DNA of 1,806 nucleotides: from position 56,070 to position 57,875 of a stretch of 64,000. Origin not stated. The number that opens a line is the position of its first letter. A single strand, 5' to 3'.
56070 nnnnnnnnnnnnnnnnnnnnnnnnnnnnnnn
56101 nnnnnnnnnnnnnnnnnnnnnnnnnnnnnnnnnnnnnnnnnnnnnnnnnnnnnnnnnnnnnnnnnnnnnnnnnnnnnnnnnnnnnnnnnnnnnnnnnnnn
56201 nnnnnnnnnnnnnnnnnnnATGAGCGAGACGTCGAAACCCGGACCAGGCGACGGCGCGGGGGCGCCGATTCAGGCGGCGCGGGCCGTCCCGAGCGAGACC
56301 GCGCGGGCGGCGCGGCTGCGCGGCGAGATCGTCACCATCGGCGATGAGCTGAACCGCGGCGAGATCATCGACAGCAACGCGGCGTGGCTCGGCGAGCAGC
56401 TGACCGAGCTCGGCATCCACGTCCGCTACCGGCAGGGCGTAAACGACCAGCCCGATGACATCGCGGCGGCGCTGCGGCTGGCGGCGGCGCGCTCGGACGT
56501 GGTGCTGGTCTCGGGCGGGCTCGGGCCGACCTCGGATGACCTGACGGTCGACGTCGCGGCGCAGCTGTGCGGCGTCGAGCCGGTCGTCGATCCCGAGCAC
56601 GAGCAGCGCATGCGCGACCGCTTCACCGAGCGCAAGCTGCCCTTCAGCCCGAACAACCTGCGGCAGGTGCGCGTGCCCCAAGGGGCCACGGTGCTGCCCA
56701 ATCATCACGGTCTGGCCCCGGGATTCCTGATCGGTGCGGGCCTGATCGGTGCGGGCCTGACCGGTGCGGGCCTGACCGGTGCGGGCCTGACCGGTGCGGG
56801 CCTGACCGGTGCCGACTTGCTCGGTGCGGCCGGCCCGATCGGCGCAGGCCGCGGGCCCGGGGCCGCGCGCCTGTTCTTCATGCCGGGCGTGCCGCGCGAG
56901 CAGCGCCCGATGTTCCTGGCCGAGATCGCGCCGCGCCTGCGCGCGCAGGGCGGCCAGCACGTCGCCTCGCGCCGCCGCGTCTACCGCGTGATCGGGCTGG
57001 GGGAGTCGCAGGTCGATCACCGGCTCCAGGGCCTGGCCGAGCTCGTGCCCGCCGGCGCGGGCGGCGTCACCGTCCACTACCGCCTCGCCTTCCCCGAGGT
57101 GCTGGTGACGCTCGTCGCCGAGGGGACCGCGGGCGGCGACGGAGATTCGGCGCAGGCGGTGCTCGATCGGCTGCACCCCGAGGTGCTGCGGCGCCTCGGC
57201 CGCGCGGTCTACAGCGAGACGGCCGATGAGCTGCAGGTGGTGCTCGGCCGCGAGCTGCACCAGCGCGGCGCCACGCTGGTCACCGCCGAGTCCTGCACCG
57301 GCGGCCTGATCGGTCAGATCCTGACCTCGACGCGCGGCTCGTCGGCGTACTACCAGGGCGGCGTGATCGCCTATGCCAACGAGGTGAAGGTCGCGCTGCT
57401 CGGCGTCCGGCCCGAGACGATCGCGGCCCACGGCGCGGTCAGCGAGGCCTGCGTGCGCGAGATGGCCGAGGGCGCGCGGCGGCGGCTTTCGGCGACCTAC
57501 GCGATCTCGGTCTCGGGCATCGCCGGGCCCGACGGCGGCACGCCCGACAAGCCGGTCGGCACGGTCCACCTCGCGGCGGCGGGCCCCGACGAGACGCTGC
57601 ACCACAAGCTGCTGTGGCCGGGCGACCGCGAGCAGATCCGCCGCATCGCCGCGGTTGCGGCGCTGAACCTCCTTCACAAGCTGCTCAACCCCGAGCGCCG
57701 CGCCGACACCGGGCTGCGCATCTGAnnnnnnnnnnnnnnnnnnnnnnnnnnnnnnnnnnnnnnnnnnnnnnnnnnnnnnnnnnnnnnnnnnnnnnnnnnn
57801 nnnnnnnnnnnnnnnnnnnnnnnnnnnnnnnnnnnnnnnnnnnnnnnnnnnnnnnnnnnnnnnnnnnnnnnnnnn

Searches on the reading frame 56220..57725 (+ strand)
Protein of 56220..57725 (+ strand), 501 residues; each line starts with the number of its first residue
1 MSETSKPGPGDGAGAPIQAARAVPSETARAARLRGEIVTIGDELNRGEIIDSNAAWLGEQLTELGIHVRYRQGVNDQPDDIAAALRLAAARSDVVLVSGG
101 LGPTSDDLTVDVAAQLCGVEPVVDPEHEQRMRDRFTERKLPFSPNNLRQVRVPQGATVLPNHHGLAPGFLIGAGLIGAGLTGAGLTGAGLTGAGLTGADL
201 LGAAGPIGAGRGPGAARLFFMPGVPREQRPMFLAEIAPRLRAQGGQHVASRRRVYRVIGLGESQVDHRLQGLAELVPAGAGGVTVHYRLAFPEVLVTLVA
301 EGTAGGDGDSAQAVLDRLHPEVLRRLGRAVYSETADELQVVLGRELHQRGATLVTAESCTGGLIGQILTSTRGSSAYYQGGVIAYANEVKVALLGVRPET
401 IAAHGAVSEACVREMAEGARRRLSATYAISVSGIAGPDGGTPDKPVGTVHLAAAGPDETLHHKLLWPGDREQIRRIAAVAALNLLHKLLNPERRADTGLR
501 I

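Call 4: search_protein_families(library=pfam, proteins=[window:56220-57725:+], max_evalue=0.01)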
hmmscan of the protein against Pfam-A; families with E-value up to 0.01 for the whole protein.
window:56220-57725:+ (501 aa): 3 families
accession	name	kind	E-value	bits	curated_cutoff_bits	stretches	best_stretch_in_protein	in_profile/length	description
PF02464.23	CinA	-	2.9e-57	193.1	23.5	1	337-489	3-155/155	Competence-damaged protein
PF00994.29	MoCF_biosynth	-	3.4e-32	111.6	26.6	1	36-241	1-143/144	Probable molybdopterin binding domain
PF18146.6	CinA_KH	-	1e-05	25.9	27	1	252-331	1-72/73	Damage-inducible protein CinA KH domain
